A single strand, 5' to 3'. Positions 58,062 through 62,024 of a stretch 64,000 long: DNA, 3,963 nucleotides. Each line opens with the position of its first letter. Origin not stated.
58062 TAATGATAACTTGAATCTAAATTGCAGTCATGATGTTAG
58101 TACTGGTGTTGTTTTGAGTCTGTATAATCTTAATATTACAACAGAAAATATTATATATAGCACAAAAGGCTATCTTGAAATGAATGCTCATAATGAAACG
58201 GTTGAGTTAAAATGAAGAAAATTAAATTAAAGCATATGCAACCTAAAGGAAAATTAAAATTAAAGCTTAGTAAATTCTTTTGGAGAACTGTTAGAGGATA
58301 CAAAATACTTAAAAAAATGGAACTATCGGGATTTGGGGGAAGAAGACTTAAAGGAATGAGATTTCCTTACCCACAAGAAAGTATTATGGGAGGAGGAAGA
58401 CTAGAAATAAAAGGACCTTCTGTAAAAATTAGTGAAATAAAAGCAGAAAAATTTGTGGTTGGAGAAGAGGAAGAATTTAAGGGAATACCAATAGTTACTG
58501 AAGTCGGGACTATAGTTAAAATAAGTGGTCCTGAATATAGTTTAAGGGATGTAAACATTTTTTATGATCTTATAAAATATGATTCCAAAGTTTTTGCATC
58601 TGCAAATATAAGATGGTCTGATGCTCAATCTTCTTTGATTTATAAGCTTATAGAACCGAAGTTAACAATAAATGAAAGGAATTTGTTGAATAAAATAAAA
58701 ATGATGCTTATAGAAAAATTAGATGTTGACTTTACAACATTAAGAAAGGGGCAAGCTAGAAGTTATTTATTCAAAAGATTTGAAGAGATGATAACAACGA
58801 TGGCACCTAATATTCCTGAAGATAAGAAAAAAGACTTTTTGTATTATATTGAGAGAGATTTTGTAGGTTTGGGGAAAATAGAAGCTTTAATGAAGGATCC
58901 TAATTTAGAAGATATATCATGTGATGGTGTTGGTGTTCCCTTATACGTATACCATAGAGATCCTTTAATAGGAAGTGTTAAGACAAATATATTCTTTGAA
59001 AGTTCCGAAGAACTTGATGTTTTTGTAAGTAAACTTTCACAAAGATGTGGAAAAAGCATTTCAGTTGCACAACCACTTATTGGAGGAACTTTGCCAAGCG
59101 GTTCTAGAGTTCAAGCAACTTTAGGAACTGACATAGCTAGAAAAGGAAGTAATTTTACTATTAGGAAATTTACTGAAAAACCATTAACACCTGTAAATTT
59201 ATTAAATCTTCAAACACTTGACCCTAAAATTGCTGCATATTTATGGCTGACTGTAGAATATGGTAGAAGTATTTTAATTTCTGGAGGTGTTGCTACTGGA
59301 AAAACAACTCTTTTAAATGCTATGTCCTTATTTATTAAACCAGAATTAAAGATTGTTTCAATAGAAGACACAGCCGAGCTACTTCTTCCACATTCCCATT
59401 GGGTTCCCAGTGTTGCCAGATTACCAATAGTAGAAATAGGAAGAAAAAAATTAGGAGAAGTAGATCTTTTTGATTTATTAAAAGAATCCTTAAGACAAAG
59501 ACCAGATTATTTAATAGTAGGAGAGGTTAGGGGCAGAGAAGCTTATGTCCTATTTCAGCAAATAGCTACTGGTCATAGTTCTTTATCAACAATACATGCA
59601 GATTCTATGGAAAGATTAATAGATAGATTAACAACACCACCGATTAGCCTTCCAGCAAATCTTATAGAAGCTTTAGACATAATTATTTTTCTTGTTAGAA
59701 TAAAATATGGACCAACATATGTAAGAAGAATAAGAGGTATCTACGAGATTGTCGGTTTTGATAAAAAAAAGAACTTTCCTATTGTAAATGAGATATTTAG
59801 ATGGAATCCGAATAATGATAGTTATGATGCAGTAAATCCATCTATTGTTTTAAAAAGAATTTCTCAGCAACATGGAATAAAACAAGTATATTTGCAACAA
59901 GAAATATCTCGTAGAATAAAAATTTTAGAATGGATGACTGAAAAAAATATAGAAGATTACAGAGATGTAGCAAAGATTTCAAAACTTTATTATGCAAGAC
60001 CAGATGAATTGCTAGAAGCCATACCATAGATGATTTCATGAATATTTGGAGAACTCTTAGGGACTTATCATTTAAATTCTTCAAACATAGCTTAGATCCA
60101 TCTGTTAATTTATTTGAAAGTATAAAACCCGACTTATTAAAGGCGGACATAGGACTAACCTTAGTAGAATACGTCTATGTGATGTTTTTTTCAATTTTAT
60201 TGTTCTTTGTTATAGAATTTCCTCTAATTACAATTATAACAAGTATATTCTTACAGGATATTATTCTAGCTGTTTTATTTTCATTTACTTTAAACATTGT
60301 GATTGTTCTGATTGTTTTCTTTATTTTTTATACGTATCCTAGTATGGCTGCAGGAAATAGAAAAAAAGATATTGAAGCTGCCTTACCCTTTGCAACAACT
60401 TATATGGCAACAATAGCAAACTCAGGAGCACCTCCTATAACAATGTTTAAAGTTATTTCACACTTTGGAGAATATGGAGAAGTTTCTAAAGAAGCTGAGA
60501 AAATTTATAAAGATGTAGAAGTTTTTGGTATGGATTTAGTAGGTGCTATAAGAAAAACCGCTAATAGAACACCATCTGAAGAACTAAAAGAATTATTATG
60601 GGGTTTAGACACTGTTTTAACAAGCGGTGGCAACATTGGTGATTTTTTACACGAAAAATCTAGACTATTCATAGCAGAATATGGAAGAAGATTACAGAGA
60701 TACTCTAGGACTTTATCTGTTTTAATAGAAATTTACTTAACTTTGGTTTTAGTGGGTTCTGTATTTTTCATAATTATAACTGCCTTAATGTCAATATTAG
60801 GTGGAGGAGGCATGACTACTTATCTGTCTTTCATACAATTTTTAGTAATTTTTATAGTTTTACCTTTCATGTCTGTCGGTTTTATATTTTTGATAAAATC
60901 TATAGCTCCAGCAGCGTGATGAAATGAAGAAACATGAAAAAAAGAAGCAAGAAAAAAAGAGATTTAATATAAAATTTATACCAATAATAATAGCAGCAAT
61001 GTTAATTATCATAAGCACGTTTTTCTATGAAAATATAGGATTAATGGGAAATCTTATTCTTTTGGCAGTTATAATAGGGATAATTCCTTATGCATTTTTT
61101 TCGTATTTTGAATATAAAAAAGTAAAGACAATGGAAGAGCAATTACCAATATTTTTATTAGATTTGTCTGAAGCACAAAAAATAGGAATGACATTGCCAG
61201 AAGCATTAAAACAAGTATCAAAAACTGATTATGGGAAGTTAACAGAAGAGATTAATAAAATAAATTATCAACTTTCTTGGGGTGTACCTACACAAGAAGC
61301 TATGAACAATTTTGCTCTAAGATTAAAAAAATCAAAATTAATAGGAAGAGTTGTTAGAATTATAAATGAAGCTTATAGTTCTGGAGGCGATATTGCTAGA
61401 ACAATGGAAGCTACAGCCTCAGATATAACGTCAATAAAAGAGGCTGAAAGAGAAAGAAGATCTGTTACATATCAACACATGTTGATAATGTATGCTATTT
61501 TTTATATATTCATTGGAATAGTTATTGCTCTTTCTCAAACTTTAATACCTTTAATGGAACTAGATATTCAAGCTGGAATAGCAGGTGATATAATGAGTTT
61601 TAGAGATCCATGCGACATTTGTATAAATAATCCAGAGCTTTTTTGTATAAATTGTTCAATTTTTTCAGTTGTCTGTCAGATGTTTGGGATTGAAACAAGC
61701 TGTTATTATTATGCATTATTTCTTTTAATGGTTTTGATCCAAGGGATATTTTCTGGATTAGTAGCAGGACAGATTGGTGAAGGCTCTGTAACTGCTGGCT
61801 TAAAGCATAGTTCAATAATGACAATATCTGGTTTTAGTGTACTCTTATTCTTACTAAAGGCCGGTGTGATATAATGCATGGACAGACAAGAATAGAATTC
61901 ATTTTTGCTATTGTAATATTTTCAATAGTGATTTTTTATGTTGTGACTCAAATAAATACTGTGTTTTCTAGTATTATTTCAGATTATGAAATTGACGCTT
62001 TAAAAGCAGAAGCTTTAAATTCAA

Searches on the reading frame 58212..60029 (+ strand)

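Call 96: search_protein_families(library=pfam, proteins=[window:58212-60029:+], max_evalue=0.001)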
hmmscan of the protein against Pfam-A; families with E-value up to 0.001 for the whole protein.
window:58212-60029:+ (605 aa): 2 families
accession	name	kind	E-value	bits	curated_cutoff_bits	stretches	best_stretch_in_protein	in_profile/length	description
PF00437.27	T2SSE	-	4.9e-31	108.1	24.9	1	310-496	102-279/370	Type II/IV secretion system protein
PF23989.1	PilB3_C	-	0.00084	19.9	27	0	541-600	7-66/83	PilB3-like, C-terminal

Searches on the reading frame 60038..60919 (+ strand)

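Call 96: search_protein_families(library=pfam, proteins=[window:60038-60919:+], max_evalue=0.001)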
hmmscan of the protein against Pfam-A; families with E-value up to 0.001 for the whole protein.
window:60038-60919:+ (293 aa): 1 family
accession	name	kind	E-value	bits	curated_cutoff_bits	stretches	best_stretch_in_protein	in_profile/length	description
PF00482.28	T2SSF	-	1.4e-15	57.8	25.2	1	120-247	2-124/125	Type II secretion system (T2SS), protein F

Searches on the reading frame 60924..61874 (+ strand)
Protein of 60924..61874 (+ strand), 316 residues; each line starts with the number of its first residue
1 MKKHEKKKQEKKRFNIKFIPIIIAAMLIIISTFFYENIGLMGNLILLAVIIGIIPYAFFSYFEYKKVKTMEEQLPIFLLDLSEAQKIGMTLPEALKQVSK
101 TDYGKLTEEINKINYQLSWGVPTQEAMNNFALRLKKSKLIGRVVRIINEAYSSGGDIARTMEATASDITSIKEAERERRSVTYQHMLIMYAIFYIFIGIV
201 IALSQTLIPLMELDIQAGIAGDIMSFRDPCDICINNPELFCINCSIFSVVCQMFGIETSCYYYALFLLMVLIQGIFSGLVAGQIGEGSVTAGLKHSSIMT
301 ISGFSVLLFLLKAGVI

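Call 96: search_protein_families(library=pfam, proteins=[window:60924-61874:+], max_evalue=0.001)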
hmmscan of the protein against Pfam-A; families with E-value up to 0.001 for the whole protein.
window:60924-61874:+ (316 aa): 2 families
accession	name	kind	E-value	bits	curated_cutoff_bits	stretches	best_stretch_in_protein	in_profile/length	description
PF00482.28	T2SSF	-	4.1e-16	59.5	25.2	1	77-202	1-122/125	Type II secretion system (T2SS), protein F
PF20990.2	DUF2207_C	-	0.00013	22.2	33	0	5-61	129-187/247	Predicted membrane protein (DUF2207) C-terminal domain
